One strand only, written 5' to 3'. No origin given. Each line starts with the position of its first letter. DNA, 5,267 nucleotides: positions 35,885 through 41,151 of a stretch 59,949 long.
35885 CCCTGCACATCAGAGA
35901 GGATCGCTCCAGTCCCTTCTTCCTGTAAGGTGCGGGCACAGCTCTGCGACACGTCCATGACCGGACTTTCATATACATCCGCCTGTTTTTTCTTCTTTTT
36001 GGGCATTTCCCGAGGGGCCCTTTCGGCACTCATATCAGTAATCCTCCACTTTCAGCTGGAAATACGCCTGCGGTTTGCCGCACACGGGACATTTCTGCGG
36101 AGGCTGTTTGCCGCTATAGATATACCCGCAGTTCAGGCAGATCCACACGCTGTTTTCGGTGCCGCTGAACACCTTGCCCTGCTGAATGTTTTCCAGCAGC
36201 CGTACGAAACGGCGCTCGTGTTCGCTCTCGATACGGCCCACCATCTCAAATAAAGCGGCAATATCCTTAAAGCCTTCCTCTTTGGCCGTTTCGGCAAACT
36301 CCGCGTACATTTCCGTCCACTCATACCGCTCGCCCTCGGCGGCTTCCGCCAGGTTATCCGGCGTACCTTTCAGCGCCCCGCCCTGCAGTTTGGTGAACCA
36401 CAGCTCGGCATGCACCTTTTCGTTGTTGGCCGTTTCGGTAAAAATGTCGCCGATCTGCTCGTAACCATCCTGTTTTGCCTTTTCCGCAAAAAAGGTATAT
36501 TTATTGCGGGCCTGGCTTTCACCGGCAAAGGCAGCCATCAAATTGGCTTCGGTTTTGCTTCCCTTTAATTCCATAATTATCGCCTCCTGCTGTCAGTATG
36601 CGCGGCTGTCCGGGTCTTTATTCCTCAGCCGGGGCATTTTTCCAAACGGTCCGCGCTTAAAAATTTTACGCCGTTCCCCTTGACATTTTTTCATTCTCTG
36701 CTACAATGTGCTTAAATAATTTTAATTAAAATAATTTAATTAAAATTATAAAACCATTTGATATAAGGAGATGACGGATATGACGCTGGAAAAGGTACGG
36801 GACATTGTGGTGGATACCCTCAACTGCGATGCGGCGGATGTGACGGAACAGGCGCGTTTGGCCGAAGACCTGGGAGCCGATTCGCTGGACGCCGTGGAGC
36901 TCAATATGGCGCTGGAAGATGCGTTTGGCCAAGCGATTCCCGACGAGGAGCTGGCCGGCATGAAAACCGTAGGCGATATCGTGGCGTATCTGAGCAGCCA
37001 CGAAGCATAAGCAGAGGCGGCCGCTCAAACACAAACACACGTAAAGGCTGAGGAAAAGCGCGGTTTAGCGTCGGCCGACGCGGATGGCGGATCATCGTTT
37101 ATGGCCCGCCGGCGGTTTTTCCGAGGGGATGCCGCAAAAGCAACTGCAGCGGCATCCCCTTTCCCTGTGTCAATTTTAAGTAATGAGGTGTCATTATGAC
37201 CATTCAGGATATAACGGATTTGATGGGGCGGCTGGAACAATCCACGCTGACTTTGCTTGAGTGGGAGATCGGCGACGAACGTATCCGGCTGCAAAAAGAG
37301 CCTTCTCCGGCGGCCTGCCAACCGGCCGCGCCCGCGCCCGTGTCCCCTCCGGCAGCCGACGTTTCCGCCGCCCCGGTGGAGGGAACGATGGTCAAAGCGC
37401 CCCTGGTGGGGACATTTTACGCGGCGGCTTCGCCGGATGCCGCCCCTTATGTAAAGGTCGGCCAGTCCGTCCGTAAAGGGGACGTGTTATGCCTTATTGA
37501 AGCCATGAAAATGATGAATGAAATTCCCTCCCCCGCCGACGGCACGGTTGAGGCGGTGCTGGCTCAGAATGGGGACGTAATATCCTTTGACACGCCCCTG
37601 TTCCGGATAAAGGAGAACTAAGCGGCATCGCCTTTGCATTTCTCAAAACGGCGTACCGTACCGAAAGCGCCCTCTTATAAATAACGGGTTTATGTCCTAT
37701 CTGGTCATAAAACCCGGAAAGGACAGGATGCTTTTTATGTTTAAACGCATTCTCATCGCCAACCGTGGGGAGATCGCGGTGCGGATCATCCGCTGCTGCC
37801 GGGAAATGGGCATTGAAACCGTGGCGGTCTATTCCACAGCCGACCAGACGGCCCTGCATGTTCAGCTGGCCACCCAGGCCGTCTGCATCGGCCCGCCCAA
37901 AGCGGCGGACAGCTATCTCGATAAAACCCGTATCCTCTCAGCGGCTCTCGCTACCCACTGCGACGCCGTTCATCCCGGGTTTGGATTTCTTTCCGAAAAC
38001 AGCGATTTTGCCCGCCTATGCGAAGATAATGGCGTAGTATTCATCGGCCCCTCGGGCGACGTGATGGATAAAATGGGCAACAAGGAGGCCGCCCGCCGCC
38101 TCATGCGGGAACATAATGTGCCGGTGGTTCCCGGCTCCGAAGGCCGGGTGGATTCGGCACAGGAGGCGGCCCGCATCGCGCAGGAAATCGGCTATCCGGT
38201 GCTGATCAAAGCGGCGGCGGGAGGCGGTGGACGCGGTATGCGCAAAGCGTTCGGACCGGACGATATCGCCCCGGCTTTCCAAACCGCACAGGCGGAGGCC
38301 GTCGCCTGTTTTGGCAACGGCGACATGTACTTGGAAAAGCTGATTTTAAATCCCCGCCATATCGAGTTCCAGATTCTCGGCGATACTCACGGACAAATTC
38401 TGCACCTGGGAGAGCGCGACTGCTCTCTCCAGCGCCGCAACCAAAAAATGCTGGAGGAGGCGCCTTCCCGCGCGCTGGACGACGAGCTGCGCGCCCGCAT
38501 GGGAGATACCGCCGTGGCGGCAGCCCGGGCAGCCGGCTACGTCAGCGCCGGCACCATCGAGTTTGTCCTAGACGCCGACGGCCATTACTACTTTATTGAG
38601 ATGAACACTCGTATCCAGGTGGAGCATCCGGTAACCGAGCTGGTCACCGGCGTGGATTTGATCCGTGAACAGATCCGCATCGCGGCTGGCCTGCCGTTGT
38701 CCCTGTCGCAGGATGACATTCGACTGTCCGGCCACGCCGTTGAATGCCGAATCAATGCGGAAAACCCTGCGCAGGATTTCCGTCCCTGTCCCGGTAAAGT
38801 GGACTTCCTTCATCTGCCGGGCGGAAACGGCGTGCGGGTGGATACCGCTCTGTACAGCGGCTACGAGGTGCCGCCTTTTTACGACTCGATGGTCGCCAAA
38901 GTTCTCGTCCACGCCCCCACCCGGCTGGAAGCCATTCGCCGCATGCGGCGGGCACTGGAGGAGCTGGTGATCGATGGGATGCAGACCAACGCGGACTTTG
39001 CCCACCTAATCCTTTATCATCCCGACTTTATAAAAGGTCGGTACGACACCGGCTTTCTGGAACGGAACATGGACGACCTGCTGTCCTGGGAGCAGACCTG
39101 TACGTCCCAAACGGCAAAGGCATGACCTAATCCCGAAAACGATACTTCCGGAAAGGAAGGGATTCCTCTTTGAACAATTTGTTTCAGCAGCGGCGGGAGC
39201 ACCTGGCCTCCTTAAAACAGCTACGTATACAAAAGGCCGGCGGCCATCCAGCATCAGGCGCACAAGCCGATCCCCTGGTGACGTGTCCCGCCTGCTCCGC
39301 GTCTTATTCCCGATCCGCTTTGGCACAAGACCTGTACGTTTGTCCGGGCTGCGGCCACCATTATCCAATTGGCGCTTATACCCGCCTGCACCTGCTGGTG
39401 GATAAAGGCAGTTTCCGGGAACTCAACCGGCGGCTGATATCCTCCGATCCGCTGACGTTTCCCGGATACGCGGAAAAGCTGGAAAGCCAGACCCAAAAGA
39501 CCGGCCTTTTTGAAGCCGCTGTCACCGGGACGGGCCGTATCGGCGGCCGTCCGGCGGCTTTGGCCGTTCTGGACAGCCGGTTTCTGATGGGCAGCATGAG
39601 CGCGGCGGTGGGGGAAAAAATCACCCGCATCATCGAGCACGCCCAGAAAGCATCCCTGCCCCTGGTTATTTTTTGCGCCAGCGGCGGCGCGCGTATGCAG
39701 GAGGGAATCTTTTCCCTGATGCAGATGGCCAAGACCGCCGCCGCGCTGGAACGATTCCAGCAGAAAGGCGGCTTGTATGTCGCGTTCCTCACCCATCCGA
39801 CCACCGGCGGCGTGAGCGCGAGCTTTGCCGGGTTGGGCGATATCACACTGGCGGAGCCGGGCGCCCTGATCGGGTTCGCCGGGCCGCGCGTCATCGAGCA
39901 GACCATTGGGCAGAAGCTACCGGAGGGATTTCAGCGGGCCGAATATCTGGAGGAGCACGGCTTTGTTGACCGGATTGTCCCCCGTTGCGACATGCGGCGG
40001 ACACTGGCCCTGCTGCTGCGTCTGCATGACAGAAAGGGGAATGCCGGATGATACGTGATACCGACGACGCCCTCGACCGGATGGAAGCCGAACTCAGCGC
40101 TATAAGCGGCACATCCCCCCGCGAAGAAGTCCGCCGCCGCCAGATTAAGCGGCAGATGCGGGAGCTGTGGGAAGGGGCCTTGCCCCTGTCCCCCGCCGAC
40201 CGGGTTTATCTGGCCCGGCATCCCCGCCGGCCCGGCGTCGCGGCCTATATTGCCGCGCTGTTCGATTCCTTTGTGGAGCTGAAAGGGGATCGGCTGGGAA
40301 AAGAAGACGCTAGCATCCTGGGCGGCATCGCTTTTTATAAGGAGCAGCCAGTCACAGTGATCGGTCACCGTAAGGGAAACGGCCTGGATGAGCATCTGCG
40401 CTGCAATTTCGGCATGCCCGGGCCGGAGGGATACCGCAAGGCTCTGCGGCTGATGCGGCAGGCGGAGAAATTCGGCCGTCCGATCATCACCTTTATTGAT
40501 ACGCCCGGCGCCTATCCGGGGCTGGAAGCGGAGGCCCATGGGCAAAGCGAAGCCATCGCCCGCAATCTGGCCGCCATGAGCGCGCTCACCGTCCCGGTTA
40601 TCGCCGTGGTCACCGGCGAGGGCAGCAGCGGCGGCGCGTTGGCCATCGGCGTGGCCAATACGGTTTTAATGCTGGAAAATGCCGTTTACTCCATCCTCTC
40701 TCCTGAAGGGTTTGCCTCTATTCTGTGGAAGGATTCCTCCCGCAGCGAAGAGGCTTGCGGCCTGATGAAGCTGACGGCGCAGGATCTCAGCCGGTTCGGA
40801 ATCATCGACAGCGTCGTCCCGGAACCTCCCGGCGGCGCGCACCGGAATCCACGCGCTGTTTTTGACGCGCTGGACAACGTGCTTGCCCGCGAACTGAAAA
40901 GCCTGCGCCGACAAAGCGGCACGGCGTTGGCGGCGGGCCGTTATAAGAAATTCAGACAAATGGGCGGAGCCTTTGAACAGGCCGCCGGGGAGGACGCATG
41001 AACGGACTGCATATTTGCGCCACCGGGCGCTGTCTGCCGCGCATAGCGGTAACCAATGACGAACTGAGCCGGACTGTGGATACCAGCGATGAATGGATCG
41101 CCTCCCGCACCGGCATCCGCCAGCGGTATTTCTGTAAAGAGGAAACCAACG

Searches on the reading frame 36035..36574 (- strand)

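Call 26: search_protein_families(library=pfam, proteins=[window:36035-36574:-], max_evalue=0.001)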
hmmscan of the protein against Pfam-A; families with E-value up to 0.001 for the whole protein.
window:36035-36574:- (179 aa): 3 families
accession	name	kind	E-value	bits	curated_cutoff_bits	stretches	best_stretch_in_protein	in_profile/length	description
PF02915.23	Rubrerythrin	-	2.5e-24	86.6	22.8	1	11-126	2-136/137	Rubrerythrin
PF21349.2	RUBY_RBDX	-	7.2e-14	51.4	26.5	1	144-173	1-30/30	Rubrerythrin, rubredoxin-like domain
PF23458.2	DUF7130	-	4.3e-05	23.8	35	1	128-178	39-89/89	Domain of unknown function (DUF7130)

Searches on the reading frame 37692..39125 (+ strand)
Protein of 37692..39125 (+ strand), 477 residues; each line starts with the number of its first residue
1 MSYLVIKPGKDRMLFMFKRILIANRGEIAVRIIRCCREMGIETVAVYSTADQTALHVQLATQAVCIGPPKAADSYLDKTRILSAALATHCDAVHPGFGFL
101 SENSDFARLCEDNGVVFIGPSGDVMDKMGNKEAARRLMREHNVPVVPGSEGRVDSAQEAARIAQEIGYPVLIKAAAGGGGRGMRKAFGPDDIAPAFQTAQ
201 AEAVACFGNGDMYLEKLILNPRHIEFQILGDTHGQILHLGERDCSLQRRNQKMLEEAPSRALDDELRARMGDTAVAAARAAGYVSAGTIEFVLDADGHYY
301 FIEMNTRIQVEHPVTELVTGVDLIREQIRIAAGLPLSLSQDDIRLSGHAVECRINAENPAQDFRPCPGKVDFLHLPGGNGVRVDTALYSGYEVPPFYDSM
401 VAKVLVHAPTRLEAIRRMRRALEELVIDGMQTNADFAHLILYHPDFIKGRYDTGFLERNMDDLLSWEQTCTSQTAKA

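Call 26: search_protein_families(library=pfam, proteins=[window:37692-39125:+], max_evalue=0.001)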
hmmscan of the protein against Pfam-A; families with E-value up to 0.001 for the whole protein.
window:37692-39125:+ (477 aa): 6 families
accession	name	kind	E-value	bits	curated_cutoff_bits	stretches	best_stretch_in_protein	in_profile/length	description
PF02786.22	CPSase_L_D2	-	6.4e-76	255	19.8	1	131-337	2-209/211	Carbamoyl-phosphate synthase L chain, ATP binding domain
PF00289.28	Biotin_carb_N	-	1.2e-46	158.2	25.5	1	16-125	1-110/110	Biotin carboxylase, N-terminal domain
PF02785.25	Biotin_carb_C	-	2.4e-41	140.7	32.4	1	351-458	1-108/108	Biotin carboxylase C-terminal domain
PF07478.18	Dala_Dala_lig_C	-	4.7e-07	30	24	1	157-306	26-174/204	D-ala D-ala ligase C-terminus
PF02222.28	ATP-grasp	-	4.1e-05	23.7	27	1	152-307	15-162/179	ATP-grasp domain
PF13549.11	ATP-grasp_5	-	0.00061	19.7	27.6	0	130-175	11-54/221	ATP-grasp domain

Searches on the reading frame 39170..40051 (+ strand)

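Call 68: search_protein_families(library=pfam, proteins=[window:39170-40051:+], max_evalue=0.00001)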
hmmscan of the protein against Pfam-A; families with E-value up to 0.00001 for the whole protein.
window:39170-40051:+ (293 aa): 1 family
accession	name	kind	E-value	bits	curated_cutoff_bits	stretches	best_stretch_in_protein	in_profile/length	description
PF01039.27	Carboxyl_trans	-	2.1e-21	76.6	22.3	1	71-249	12-180/493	Carboxyl transferase domain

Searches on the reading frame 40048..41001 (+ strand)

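Call 68: search_protein_families(library=pfam, proteins=[window:40048-41001:+], max_evalue=0.00001)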
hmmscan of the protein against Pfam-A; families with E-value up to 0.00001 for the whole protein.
window:40048-41001:+ (317 aa): 2 families
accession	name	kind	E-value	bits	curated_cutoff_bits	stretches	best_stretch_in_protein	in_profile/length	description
PF03255.19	ACCA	-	3.9e-120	401.1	23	1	31-306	34-310/310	Acetyl co-enzyme A carboxylase carboxyltransferase-like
PF01039.27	Carboxyl_trans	-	5.4e-15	55.4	22.3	1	88-238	282-428/493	Carboxyl transferase domain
